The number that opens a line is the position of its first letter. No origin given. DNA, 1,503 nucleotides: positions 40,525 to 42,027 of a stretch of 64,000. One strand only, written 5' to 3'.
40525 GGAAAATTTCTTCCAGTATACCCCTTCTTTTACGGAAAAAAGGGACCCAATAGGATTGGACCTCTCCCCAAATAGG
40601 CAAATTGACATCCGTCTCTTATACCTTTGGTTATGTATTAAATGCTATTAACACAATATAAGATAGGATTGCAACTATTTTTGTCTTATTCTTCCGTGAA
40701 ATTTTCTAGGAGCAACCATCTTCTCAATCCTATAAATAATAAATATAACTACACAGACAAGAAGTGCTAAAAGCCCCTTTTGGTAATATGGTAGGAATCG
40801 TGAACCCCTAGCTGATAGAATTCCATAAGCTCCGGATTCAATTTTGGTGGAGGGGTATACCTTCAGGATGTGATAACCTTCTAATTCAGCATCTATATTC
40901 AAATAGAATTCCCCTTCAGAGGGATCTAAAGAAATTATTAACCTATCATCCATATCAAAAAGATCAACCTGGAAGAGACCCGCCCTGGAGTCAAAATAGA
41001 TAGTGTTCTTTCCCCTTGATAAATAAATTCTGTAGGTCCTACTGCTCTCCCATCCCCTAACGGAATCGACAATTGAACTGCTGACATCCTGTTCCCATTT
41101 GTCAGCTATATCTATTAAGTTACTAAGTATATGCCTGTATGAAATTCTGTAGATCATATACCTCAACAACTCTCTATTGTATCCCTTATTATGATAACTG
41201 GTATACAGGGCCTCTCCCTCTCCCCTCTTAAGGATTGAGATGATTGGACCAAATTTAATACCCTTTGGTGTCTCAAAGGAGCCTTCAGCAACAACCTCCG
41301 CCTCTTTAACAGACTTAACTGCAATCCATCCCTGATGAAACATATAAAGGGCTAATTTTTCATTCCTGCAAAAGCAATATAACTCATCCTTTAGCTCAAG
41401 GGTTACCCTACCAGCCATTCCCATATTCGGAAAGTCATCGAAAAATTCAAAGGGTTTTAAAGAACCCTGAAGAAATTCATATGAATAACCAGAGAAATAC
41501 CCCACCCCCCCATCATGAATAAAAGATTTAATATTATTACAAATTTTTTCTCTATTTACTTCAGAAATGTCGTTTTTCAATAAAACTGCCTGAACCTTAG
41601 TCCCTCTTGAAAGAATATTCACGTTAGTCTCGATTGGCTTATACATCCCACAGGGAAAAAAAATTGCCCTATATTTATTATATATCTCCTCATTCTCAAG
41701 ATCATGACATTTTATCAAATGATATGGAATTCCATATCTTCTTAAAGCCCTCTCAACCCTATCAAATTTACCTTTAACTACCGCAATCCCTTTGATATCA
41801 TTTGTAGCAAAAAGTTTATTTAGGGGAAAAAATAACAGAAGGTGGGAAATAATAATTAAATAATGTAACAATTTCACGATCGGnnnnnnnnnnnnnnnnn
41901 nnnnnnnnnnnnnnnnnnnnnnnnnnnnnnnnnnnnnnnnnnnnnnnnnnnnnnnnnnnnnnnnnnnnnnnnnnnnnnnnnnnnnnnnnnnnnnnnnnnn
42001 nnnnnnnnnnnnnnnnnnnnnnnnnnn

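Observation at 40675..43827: Two uncharacterised proteins (647 aa cytoplasmic, 400 aa exported/anchored) co-transcribed upstream of parA-parB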

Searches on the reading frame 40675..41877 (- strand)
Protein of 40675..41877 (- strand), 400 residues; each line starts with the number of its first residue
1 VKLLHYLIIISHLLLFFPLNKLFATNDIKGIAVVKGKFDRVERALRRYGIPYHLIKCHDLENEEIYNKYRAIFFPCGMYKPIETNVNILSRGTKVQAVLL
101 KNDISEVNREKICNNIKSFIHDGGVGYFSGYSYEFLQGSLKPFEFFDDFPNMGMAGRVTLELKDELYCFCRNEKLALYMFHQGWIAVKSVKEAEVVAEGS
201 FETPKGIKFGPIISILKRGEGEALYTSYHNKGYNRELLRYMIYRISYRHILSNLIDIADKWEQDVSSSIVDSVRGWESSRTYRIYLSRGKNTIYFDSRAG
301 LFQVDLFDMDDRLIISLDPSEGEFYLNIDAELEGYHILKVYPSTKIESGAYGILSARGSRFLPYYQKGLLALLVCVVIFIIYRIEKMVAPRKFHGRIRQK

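Call 3: search_protein_families(library=pfam, proteins=[window:40675-41877:-], max_evalue=1)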
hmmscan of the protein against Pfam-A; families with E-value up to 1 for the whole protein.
window:40675-41877:- (400 aa): 1 family
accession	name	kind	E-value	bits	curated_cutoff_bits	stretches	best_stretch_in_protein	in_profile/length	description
PF12687.12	DUF3801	-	0.12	12.8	24.1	1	20-58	27-66/131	Protein of unknown function (DUF3801)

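Call 4: search_protein_families(library=ncbifam, proteins=[window:40675-41877:-], max_evalue=1)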
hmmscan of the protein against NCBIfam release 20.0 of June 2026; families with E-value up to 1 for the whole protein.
window:40675-41877:- (400 aa): 0 families

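Call 6: find_homologous_proteins(query=window:40675-41877:-)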
Query window:40675-41877:- (400 aa): 37 proteins with E <= 0.001 among 3208 candidates.
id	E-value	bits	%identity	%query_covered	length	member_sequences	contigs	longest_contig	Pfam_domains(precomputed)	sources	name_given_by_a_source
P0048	8.8e-233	790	100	87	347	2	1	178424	-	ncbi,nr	ncbi:MAG: hypothetical protein SVZ03_14055 [Spirochaetota bacterium]|nr:hypothetical protein [Spiroc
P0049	1.2e-144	500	54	100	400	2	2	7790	-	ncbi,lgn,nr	ncbi:MAG: hypothetical protein SVR08_10855 [Spirochaetota bacterium]|nr:hypothetical protein [Spiroc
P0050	6.4e-140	485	53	96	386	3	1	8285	-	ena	-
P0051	2.2e-124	433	50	100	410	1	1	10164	-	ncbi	-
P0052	3.1e-121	423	53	92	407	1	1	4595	-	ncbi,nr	ncbi:MAG: hypothetical protein MUC95_06470 [Spirochaetes bacterium]|nr:hypothetical protein [Spiroch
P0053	3.2e-117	410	47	96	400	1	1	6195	-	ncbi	-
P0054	1.5e-115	404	48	93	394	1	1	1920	-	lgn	-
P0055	2.5e-115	404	47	100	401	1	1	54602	-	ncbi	ncbi:MAG: hypothetical protein V1874_15925 [Spirochaetota bacterium]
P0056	2.9e-115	403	46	95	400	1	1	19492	-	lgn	-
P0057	5.7e-115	402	46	98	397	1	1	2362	-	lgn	-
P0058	8.2e-114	399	48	96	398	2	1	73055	-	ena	-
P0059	1.4e-113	398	48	94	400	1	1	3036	-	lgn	-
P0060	1.6e-112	394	49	92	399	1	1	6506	-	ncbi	-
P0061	4.4e-109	383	44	98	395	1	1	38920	-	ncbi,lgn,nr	ncbi:MAG: hypothetical protein JW864_04230 [Spirochaetes bacterium]|nr:hypothetical protein [Spiroch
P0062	6.4e-107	376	45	97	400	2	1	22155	-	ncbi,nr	ncbi:MAG: hypothetical protein JXN64_16180 [Spirochaetes bacterium]|nr:hypothetical protein [Spiroch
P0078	8.7e-81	290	40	96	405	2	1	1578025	-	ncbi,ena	-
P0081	7.0e-70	254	35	95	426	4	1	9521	-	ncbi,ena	-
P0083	3.0e-67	245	38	86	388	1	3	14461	-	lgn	-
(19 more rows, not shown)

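Call 23: predict_structure(alignment_id=A2)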
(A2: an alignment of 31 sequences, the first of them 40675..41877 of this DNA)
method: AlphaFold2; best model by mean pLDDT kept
length: 400 residues; sequences in the alignment: 31
mean_pLDDT: 87.9   pTM: 0.82
mean pLDDT of the five models: 87.9, 87.3, 87.0, 86.2, 86.2
residues with pLDDT >= 90: 275; 70-90: 72; 50-70: 40; < 50: 13
segments of 3 or more residues with pLDDT < 50: 18-26, 394-396
pLDDT, mean of each block of 10 residues (from residue 1): 80 61 53 91 91 94 95 90 63 72 74 98 96 96 96 94 95 91 94 97 95 96 91 79 95 94 94 91 96 93 95 94 94 95 79 95 89 95 83 52
secondary structure, 60 per line:
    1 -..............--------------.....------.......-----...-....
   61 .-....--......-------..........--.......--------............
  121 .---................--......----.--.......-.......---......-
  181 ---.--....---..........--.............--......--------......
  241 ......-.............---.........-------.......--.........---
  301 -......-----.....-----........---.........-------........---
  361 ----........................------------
elements in order: H2-15 E30-34 H41-47 E53-55 H57-61 H63-66 E69-74 H82-85 E86-91 E94-100 H109-121 E125-129 H130-140 E143-145 E156-162 H164-170 E174-179 E187-190 E194-203 E206-218 E221-226 H235-246 H248-260 E264-272 E280-286 E289-297 E302-307 E313-317 E323-330 E334-342 E350-357 H365-388

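Call 31: search_solved_structures(query=A2, max_evalue=10)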
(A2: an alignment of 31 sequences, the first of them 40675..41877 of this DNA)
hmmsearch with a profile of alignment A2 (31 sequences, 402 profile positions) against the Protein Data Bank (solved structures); distinct sequences matched with E-value up to 10: 3.
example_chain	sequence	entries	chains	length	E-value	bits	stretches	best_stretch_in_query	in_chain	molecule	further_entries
3eeq_A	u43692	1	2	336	0.087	15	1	42-77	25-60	putative Cobalamin biosynthesis protein G homolog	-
7jil_M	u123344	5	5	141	0.28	13.4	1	300-374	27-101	50S ribosomal protein L16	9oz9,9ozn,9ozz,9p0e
7o4m_A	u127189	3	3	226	1.6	10.9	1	259-337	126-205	tRNA (Adenine(22)-N(1))-methyltransferase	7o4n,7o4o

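Call 32: search_protein_families(library=padloc, proteins=[window:40675-41877:-], max_evalue=1)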
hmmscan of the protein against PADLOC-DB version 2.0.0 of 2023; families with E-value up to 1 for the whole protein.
window:40675-41877:- (400 aa): 0 families

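Call 35: find_encoding_contigs(protein=P0078, flank=6000, max_places=1)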
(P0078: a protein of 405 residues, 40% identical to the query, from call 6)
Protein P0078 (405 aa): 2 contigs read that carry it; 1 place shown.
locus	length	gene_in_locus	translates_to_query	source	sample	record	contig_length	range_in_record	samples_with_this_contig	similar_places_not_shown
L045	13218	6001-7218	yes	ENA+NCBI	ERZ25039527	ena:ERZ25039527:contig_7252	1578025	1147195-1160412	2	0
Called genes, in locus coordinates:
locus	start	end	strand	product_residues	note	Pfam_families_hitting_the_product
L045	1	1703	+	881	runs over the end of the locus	PF00133:tRNA-synt_1, PF09334:tRNA-synt_1g (weak), PF13603:tRNA-synt_1_2, PF09334:tRNA-synt_1g (weak), PF08264:Anticodon_1, PF10458:Val_tRNA-synt_C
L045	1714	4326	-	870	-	PF16927:HisKA_7TM, PF13185:GAF_2, PF13492:GAF_3 (weak), PF00512:HisKA (weak), PF02518:HATPase_c, PF00072:Response_reg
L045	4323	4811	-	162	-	PF03061:4HBT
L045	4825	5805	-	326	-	PF01545:Cation_efflux, PF16916:ZT_dimer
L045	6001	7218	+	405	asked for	-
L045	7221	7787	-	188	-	-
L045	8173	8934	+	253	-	PF00142:Fer4_NifH (weak), PF01656:CbiA, PF02374:ArsA_ATPase (faint), PF06564:CBP_BcsQ, PF09140:MipZ (weak), PF10609:ParA, PF13614:AAA_31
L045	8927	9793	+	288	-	PF02195:ParB_N, PF17762:HTH_ParB, PF23552:ParB_C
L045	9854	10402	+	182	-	-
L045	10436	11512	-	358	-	PF04773:FecR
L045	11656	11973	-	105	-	PF00893:Multi_Drug_Res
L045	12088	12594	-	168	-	PF00160:Pro_isomerase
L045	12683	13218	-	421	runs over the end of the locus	PF00070:Pyr_redox (faint), PF00890:FAD_binding_2 (weak), PF01134:GIDA (faint), PF01494:FAD_binding_3 (weak), PF03486:HI0933_like, PF07992:Pyr_redox_2 (weak), PF12831:FAD_oxidored, PF22780:HI0933_like_1st, +4 more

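Call 36: find_encoding_contigs(protein=P0081, flank=6000, max_places=1)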
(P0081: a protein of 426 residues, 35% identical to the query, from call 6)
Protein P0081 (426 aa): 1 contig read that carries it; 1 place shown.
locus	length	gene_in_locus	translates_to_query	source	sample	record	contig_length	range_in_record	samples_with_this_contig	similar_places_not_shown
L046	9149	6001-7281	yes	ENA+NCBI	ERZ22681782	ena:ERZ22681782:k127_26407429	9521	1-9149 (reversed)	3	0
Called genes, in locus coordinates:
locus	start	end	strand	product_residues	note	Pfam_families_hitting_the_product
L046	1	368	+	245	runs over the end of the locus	?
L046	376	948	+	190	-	PF01558:POR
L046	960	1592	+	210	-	-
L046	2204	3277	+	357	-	PF28316:Lsa36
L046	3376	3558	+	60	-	-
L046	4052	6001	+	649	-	-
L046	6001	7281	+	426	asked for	-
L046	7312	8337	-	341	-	PF02154:FliM, PF01052:FliMN_C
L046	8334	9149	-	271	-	?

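Call 37: find_encoding_contigs(protein=P0083, flank=6000, max_places=1)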
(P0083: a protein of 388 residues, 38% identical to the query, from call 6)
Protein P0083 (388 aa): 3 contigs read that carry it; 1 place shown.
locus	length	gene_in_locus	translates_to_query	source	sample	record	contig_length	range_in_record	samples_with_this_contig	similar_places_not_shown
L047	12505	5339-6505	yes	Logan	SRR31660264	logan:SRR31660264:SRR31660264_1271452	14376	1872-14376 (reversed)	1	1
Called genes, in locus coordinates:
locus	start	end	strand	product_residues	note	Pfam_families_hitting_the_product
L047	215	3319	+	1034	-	PF00515:TPR_1 (faint), PF13424:TPR_12 (faint), PF13432:TPR_16 (faint), PF07719:TPR_2 (faint), PF12895:ANAPC3 (faint), PF13174:TPR_6 (faint), PF13181:TPR_8 (faint), PF13371:TPR_9 (faint), +5 more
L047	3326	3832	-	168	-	PF08502:LeuA_dimer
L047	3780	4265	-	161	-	-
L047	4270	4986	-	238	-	PF13189:Cytidylate_kin2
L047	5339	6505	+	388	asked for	-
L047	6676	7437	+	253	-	PF00142:Fer4_NifH (weak), PF01656:CbiA, PF02374:ArsA_ATPase, PF06564:CBP_BcsQ, PF09140:MipZ (weak), PF10609:ParA, PF13614:AAA_31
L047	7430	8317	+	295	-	PF02195:ParB_N, PF17762:HTH_ParB, PF23552:ParB_C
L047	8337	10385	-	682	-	PF13426:PAS_9, PF01590:GAF (weak), PF13492:GAF_3 (weak), PF00512:HisKA, PF02518:HATPase_c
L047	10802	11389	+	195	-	PF01725:Ham1p_like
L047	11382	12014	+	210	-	PF00730:HhH-GPD, PF00633:HHH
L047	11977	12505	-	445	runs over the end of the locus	-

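Call 40: find_related_loci(query=A2, collection=metagenome_contigs, flank=6000)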
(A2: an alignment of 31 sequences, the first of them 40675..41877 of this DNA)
Query A2 (400 aa) in metagenome_contigs; peptide patterns used: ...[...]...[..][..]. (x = any residue, [..] = any of these).
154 stretches matched a pattern; 45 encode a relative of the query (tblastn E <= 1e-3); 45 distinct loci.
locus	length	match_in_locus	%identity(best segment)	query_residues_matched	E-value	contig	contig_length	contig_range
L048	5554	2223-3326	42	29-396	6e-99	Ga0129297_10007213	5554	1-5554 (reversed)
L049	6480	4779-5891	42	31-399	1e-95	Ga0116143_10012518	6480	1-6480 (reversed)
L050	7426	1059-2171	42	31-399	1e-95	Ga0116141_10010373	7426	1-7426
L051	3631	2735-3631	48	28-327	7e-95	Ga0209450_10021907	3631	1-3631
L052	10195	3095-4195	39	31-398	3e-91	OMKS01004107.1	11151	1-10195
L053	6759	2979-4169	39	7-398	3e-88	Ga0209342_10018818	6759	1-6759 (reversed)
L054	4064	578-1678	39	31-398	9e-88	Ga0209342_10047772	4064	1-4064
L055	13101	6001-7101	39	31-398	2e-87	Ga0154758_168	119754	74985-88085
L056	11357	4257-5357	39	31-398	6e-87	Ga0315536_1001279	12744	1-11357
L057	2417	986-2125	39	13-396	4e-89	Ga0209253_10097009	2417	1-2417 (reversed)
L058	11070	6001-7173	35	4-400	4e-85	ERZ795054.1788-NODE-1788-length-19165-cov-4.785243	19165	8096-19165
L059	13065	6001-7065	42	13-365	3e-84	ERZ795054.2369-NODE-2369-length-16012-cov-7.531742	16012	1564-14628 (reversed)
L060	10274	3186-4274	39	37-400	7e-84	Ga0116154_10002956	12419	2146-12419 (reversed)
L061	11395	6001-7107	36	29-397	6e-84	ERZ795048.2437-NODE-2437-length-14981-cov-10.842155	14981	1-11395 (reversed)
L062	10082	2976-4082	36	29-397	6e-84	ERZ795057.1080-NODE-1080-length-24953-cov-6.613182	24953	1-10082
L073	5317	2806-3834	36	31-380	2e-77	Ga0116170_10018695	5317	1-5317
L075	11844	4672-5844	33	7-399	4e-75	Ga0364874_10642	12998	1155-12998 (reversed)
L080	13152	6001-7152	34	6-386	3e-72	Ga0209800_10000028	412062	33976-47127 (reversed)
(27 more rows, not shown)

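Call 45: find_homologous_proteins(query=A2, max_evalue=0.01)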
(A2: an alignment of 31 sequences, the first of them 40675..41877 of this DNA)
Query A2 (31 sequences) (400 aa, profile of the alignment): 47 proteins with E <= 0.01 among 6158 candidates.
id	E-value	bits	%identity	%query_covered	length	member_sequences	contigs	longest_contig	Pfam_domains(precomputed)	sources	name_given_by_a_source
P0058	1.9e-169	582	48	96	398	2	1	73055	-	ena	-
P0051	5.8e-168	577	50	100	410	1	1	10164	-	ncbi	-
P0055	4.4e-166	571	47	100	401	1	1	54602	-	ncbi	ncbi:MAG: hypothetical protein V1874_15925 [Spirochaetota bacterium]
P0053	1.9e-165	569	47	96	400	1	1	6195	-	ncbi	-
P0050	1.1e-164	566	53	96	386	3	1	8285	-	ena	-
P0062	1.6e-164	566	45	97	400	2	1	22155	-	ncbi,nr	ncbi:MAG: hypothetical protein JXN64_16180 [Spirochaetes bacterium]|nr:hypothetical protein [Spiroch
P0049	3.6e-164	565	54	100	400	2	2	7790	-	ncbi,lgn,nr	ncbi:MAG: hypothetical protein SVR08_10855 [Spirochaetota bacterium]|nr:hypothetical protein [Spiroc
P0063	8.9e-164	563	45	93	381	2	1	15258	-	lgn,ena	-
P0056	7.9e-163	560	46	95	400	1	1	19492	-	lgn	-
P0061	2.8e-162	558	44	98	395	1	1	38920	-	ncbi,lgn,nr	ncbi:MAG: hypothetical protein JW864_04230 [Spirochaetes bacterium]|nr:hypothetical protein [Spiroch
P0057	1.1e-161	557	46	98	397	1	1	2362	-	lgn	-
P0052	1.5e-161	556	53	92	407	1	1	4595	-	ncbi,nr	ncbi:MAG: hypothetical protein MUC95_06470 [Spirochaetes bacterium]|nr:hypothetical protein [Spiroch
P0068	2.1e-161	556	41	93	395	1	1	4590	-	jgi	jgi:hypothetical protein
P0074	4.4e-161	555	38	100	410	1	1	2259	-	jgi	jgi:hypothetical protein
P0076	5.1e-161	554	39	98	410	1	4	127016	-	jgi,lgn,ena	jgi:hypothetical protein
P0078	9.4e-148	511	40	96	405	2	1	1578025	-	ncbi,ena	-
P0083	2.9e-138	479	38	86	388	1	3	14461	-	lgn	-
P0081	2.8e-133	463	35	95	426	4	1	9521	-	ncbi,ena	-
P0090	4.0e-126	439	37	88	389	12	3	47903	-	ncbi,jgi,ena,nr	ncbi:MAG TPA: hypothetical protein P5554_01370 [Spirochaetota bacterium]|nr:hypothetical protein [Sp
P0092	2.6e-121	424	33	92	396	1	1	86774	-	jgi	jgi:hypothetical protein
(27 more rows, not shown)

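Call 46: search_protein_families(library=pfam, proteins=[L045:7221-7787:-, L045:9854-10402:+], max_evalue=0.01)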
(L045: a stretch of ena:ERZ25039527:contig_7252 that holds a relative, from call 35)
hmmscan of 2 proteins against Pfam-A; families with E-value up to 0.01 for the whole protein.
L045:7221-7787:- (188 aa): 0 families

L045:9854-10402:+ (182 aa): 0 families

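Call 69: search_protein_families(library=phrogs, proteins=[window:40675-41877:-], max_evalue=0.1)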
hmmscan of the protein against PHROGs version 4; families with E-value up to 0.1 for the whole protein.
window:40675-41877:- (400 aa): 0 families
